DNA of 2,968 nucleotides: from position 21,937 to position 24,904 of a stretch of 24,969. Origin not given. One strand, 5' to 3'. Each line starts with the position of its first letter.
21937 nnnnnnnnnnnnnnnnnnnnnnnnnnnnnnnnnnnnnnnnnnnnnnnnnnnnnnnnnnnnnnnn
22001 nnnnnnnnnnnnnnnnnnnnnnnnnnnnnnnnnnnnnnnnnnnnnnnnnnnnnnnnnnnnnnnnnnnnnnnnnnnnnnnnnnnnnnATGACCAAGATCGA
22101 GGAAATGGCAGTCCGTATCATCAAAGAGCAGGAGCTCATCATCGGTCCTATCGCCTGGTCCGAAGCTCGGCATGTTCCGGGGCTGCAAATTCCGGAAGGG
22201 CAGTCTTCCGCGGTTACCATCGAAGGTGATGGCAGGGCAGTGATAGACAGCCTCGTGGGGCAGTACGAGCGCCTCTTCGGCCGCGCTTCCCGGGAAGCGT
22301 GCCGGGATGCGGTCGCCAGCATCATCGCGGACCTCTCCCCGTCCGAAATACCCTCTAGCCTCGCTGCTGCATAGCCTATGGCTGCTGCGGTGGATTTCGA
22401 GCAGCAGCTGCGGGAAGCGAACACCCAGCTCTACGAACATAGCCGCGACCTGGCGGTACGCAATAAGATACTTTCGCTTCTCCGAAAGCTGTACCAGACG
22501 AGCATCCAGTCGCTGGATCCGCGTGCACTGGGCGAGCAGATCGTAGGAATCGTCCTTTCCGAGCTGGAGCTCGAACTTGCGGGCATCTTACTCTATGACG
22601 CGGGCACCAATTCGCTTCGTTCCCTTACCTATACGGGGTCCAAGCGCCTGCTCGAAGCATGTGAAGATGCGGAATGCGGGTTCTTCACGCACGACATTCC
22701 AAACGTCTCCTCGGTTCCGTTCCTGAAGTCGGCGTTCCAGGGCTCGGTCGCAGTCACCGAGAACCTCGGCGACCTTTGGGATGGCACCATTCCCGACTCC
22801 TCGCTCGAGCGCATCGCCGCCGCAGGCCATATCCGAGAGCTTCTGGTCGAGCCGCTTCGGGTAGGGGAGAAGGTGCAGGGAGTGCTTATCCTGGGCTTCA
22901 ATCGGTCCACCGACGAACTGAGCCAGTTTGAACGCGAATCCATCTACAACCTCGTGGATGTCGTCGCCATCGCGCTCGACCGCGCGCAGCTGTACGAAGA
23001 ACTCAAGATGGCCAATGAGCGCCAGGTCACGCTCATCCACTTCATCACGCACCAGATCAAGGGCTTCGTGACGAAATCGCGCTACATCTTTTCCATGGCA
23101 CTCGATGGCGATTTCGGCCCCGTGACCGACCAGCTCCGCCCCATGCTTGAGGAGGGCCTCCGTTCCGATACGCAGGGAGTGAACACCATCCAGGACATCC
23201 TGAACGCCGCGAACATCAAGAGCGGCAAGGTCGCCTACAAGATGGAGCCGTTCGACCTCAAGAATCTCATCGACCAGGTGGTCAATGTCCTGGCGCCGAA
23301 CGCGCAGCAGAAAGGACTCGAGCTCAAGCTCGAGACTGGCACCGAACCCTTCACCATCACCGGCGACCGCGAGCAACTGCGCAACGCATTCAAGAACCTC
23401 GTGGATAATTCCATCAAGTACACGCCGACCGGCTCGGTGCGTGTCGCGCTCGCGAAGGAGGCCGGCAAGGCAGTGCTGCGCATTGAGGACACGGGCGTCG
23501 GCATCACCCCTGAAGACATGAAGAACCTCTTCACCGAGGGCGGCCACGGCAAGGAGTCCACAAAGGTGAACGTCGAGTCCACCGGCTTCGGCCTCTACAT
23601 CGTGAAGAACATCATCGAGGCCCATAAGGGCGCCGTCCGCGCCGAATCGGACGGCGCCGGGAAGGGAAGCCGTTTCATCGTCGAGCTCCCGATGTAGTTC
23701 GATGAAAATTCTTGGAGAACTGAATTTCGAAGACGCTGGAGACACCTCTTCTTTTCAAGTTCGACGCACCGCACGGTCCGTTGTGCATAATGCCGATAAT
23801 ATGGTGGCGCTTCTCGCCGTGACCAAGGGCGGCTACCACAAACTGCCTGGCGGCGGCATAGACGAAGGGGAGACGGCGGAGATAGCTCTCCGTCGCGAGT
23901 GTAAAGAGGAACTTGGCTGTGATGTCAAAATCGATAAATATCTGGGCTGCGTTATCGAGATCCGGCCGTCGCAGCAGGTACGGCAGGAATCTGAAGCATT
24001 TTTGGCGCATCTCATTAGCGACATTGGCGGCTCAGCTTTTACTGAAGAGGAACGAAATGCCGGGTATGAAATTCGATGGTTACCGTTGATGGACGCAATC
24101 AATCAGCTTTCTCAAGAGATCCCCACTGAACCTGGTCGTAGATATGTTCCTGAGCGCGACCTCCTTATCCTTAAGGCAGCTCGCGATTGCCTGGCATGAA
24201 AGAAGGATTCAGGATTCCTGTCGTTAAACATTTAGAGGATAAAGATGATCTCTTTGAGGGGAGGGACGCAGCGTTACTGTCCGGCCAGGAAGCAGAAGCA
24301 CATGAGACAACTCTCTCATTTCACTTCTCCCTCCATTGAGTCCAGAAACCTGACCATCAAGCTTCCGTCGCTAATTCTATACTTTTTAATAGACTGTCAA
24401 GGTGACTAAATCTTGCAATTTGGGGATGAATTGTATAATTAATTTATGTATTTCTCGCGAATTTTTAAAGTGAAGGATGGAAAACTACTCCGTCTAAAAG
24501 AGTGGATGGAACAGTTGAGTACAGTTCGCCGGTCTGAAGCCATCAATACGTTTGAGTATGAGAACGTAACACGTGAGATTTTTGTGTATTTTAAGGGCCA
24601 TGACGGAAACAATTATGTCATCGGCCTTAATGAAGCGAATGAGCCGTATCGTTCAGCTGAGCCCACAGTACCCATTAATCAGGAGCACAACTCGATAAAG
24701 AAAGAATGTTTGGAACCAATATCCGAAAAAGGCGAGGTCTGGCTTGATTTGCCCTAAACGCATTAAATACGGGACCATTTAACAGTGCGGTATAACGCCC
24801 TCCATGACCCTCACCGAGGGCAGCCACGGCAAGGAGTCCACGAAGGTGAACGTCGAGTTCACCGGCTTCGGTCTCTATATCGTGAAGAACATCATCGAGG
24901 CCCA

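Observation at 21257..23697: Split three-part signalling module: stand-alone membrane sensor, 95-aa protein and soluble GAF histidine kinase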

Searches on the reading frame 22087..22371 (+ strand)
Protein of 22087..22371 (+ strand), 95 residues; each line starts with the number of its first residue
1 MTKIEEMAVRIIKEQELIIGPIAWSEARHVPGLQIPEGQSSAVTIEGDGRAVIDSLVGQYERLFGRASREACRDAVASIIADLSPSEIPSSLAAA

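Call 3: search_protein_families(library=pfam, proteins=[window:22087-22371:+], max_evalue=0.1)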
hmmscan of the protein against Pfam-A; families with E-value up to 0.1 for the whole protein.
window:22087-22371:+ (95 aa): 0 families

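Call 6: search_protein_families(library=ncbifam, proteins=[window:22087-22371:+], max_evalue=1)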
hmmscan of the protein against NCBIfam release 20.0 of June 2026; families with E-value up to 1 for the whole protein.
window:22087-22371:+ (95 aa): 0 families

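Call 8: find_homologous_proteins(query=window:22087-22371:+)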
Query window:22087-22371:+ (95 aa): 444 proteins with E <= 0.001 among 447 candidates; the best 120 are listed.
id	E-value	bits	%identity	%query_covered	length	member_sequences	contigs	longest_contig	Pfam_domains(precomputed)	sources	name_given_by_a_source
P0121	3.8e-52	192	100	100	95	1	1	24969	-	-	-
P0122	3.5e-34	134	76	100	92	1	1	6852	-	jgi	jgi:hypothetical protein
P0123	1.5e-33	132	73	97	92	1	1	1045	-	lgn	-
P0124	1.4e-32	129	71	100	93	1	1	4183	-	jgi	jgi:hypothetical protein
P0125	1.3e-31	126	69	100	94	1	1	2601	-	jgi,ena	jgi:hypothetical protein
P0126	5.5e-31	124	67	99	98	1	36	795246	-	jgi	jgi:predicted transcriptional regulator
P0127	1.7e-30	123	65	97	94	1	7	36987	-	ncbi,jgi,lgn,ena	ncbi:MAG TPA: hypothetical protein VJH63_00635 [Candidatus Paceibacterota bacterium]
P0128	2.1e-30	122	66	100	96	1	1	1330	-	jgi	jgi:hypothetical protein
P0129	1.1e-29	120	66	100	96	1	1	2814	-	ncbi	-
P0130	1.2e-29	120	61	97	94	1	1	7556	-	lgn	-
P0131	2.8e-29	119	62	99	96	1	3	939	-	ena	-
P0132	3.5e-29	119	62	97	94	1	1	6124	-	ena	-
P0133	4.7e-29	118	63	97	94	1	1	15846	-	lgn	-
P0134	5.9e-29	118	61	100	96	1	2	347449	-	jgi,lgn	jgi:hypothetical protein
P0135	7.5e-29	117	64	100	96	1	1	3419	-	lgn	-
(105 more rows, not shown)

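Call 19: search_solved_structures(query=A2, max_evalue=10)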
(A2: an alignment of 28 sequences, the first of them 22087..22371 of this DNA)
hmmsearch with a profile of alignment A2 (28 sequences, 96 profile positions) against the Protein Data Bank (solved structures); distinct sequences matched with E-value up to 10: 8.
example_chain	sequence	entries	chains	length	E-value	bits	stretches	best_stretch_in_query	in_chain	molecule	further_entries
4d49_A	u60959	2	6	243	0.00039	24.1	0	62-83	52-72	ARMADILLO REPEAT PROTEIN ARM00027 | YIII(Dq.V1)4CPAF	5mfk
5mfi_A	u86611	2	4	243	0.013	19.2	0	62-83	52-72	YIII(Dq.V2)4CqI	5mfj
1h5q_A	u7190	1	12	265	0.12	16.1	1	27-89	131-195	NADP-DEPENDENT MANNITOL DEHYDROGENASE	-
1upk_A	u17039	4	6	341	1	13.2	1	38-94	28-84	MO25 PROTEIN | CALCIUM-BINDING PROTEIN 39 | Protein Mo25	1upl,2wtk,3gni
8vsu_A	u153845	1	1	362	1.1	13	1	38-94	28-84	Calcium-binding protein 39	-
4fza_A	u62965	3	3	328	1.3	12.8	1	38-94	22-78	Calcium-binding protein 39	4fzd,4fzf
4nzw_A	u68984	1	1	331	1.3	12.8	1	38-94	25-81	Calcium-binding protein 39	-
4o27_A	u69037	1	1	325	1.5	12.6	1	38-94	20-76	Calcium-binding protein 39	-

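Call 30: predict_structure(alignment_id=A2)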
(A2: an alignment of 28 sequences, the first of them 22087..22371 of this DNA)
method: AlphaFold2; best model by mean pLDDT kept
length: 95 residues; sequences in the alignment: 28
mean_pLDDT: 93.9   pTM: 0.87
mean pLDDT of the five models: 93.9, 93.7, 93.3, 92.9, 92.3
residues with pLDDT >= 90: 85; 70-90: 9; 50-70: 1; < 50: 0
segments of 3 or more residues with pLDDT < 50: none
pLDDT, mean of each block of 10 residues (from residue 1): 94 96 95 87 92 98 95 97 95 84
secondary structure, 60 per line:
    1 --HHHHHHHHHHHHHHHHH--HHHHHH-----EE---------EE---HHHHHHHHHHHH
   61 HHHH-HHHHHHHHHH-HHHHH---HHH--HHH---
elements in order: H3-19 H22-27 H49-64 H66-75 H77-81

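Call 35: fold_search(model_id=the predicted structure, library=pdb)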
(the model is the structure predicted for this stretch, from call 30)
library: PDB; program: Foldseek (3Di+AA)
matches with E <= 10: 75; with E <= 0.001: 0
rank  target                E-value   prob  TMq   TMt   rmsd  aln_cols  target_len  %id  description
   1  8hbh_B                6.7e-01  0.57  0.45  0.10   4.6        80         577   16  Structure of human soluble guanylate cyclase in the NO-activated state at 3.1 angstrom (released 2023-04-19)
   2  8hbe_B                1.9e+00  0.38  0.48  0.11   4.5        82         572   15  Structure of human soluble guanylate cyclase in the inactive state at 3.1 angstrom (released 2023-04-19)
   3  6bde                  2.0e+00  0.35  0.50  0.29   6.1        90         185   12  Crystal structure of Fe(II) unliganded H-NOX protein mutant A71G from K. algicida (released 2018-05-30)
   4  9oxn_B                2.1e+00  0.30  0.47  0.11   4.8        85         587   13  Compact, ligand-free state of Manduca sexta soluble guanylate cyclase mutant beta C122S (released 2025-11-12)
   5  8hbf_B                2.1e+00  0.28  0.45  0.10   4.5        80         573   16  Structure of human soluble guanylate cyclase in the NO+Rio state at 3.1 angstrom (released 2023-04-19)
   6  3sj5_A                2.7e+00  0.44  0.50  0.28   3.9        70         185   14  I5F Mutant Structure of T. Tengcongensis H-NOX (released 2011-07-20)
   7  3eee_A                3.0e+00  0.35  0.51  0.29   4.0        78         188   14  Probing the function of heme distortion in the H-NOX family (released 2008-11-25)
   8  4iae_A                3.1e+00  0.30  0.51  0.30   5.0        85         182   18  Crystal structure of BAY 60-2770 bound to nostoc H-NOX domain (released 2013-11-20)
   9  3lai_C                3.1e+00  0.28  0.50  0.28   5.8        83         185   16  Structural insights into the molecular mechanism of H-NOX activation (released 2010-03-16)
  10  2o09_A                3.1e+00  0.25  0.50  0.30   6.1        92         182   16  Crystal structure of the H-NOX domain from Nostoc sp. PCC 7120 (released 2007-01-30)
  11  3tf8_B                3.1e+00  0.23  0.50  0.28   6.2        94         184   15  Crystal structure of an H-NOX protein from Nostoc sp. PCC 7120 (released 2011-11-09)
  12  5cm9_A                3.1e+00  0.05  0.23  0.10   8.3        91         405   15  Structural Basis for the Selectivity of Guanine Nucleotide Exchange Factors for the small G-protein Ral (released 2016-01-13)
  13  3tff_A                3.3e+00  0.28  0.51  0.30   6.2        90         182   18  Crystal structure of an H-NOX protein from Nostoc sp. PCC 7120, L67W mutant (released 2011-11-09)
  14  3tf8_A                3.3e+00  0.25  0.51  0.30   6.2        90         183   18  Crystal structure of an H-NOX protein from Nostoc sp. PCC 7120 (released 2011-11-09)
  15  3tfd_A                3.3e+00  0.23  0.50  0.29   6.2        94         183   15  Crystal structure of an H-NOX protein from Nostoc sp. PCC 7120, L66W mutant (released 2011-11-09)
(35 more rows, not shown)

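Call 38: search_protein_families(library=pfam, alignment_id=A2, max_evalue=10)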
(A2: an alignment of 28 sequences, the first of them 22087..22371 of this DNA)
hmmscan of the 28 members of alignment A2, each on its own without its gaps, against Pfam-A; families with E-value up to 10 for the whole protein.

A. member 1, window:22087-22371:+ (95 aa): 0 families

B. families by the number of members that match (of 28 scanned): 10 families
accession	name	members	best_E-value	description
PF12031.14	BAF250_C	5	0.00013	SWI/SNF-like complex subunit BAF250/Osa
PF05576.17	Peptidase_S37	3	0.08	PS-10 peptidase S37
PF05698.19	Trigger_C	2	0.046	Bacterial trigger factor protein (TF) C-terminus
PF21062.2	Reovirus_L2_4th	2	0.06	Reovirus core-spike protein lambda-2 (L2), ferredoxin-like domain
PF09639.16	YjcQ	1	0.094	YjcQ protein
PF05402.18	PqqD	1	0.11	Coenzyme PQQ synthesis protein D (PqqD)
PF19384.4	DUF5959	1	0.12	Family of unknown function (DUF5959)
PF19852.4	DUF6327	1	0.12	Family of unknown function (DUF6327)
PF17622.8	UL16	1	0.16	Viral unique long protein 16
PF06152.16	Phage_min_cap2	1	0.26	Phage minor capsid protein 2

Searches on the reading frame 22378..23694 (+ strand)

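Call 3: search_protein_families(library=pfam, proteins=[window:22378-23694:+], max_evalue=0.1)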
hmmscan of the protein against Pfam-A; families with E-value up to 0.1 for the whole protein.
window:22378-23694:+ (439 aa): 6 families
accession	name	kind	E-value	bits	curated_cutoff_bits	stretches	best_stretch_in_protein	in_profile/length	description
PF02518.31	HATPase_c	-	6.4e-25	88.2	26.4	1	329-439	1-109/111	Histidine kinase-, DNA gyrase B-, and HSP90-like ATPase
PF13185.12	GAF_2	-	7.3e-06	26.7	28.6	1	46-201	2-136/136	GAF domain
PF13589.12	HATPase_c_3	-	0.00011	22.7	25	1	335-394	4-63/137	Histidine kinase-, DNA gyrase B-, and HSP90-like ATPase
PF13581.12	HATPase_c_2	-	0.00052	20.5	27.4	1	337-416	39-112/127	Histidine kinase-like ATPase domain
PF14501.12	HATPase_c_5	-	0.0016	18.8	22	1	334-425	6-91/102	GHKL domain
PF13492.12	GAF_3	-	0.0099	16.7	27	0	153-202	81-129/129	GAF domain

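Call 6: search_protein_families(library=ncbifam, proteins=[window:22378-23694:+], max_evalue=1)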
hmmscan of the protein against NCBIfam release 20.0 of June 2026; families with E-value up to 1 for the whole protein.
window:22378-23694:+ (439 aa): 85 families (the best 25 are shown)
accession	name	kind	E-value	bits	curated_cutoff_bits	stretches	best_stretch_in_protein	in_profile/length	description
NF046044.1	PnpS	equivalog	4e-33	115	400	1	270-438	223-390/390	two-component system histidine kinase PnpS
TIGR02956.1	TMAO_torS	equivalog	4.3e-32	111.2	676.5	1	251-439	496-682/967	TMAO reductase system sensor histidine kinase/response regulator TorS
TIGR02966.1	phoR_proteo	equivalog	7.1e-29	100.9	334.2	1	269-436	166-332/333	phosphate regulon sensor histidine kinase PhoR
NF008318.0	PRK11107.1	equivalog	1.7e-28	99.2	890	1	262-438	336-517/920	two-component sensor histidine kinase BarA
NF041735.1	hist_kin_RppB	equivalog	7.8e-27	94.1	400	1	255-438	254-438/438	two-component system sensor histidine kinase RppB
NF047874.1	MASE3_PAS_HK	subfamily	2.3e-26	92.8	560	1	271-439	457-625/655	MASE3 domain-containing sensor histidine kinase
NF045901.1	HisKinLetSLeg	equivalog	1.2e-25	89.8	1650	1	265-437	338-516/906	two-component system sensor histidine kinase LetS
TIGR01386.1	cztS_silS_copS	subfamily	1.4e-25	90.2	292.55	1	271-438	294-457/457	heavy metal sensor histidine kinase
NF041880.1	EPS_EpsF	equivalog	2.1e-25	89.2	900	1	201-438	259-492/492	response regulator EpsF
NF012163.2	BaeS_SmeS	equivalog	6.2e-25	88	500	1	245-438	261-457/457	sensor histidine kinase efflux regulator BaeS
NF033092.0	HK_WalK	equivalog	1.1e-24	86.9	725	1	269-439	424-594/594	cell wall metabolism sensor histidine kinase WalK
NF041947.1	LuxQ_Vibrio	equivalog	1.3e-24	86.2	1200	1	270-439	523-696/843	quorum-sensing autoinducer 2 sensor kinase/phosphatase LuxQ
NF007345.0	PRK09835.1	subfamily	2.8e-24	85.5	423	1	257-438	301-479/482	Cu(+)/Ag(+) sensor histidine kinase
NF038297.2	hybrid_HK_HrmK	equivalog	6.7e-24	84.5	725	1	269-439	288-457/607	hybrid histidine kinase/response regulator HrmK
NF008302.0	PRK11091.1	equivalog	1.3e-23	83.2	838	1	262-437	326-503/779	aerobic respiration two-component sensor histidine kinase ArcB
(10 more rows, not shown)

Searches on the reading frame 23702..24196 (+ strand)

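Call 3: search_protein_families(library=pfam, proteins=[window:23702-24196:+], max_evalue=0.1)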
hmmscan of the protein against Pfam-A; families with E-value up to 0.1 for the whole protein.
window:23702-24196:+ (165 aa): 2 families
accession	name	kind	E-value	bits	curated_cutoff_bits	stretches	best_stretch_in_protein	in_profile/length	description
PF00293.34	NUDIX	-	1.3e-14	54.8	21.1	1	22-135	4-119/134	NUDIX domain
PF22327.2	Nudt16-like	-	0.0092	16.4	27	1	36-76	25-66/161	U8 snoRNA-decapping enzyme-like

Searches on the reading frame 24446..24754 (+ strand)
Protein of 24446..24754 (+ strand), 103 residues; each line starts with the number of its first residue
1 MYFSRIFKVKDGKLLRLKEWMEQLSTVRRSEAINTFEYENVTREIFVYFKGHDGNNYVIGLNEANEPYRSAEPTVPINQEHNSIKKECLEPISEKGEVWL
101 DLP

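Call 3: search_protein_families(library=pfam, proteins=[window:24446-24754:+], max_evalue=0.1)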
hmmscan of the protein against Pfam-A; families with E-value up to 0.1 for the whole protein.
window:24446-24754:+ (103 aa): 1 family
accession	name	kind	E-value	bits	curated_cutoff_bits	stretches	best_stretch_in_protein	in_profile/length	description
PF19673.4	DUF6176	-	8.3e-12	45.5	27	1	7-100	8-102/109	Family of unknown function (DUF6176)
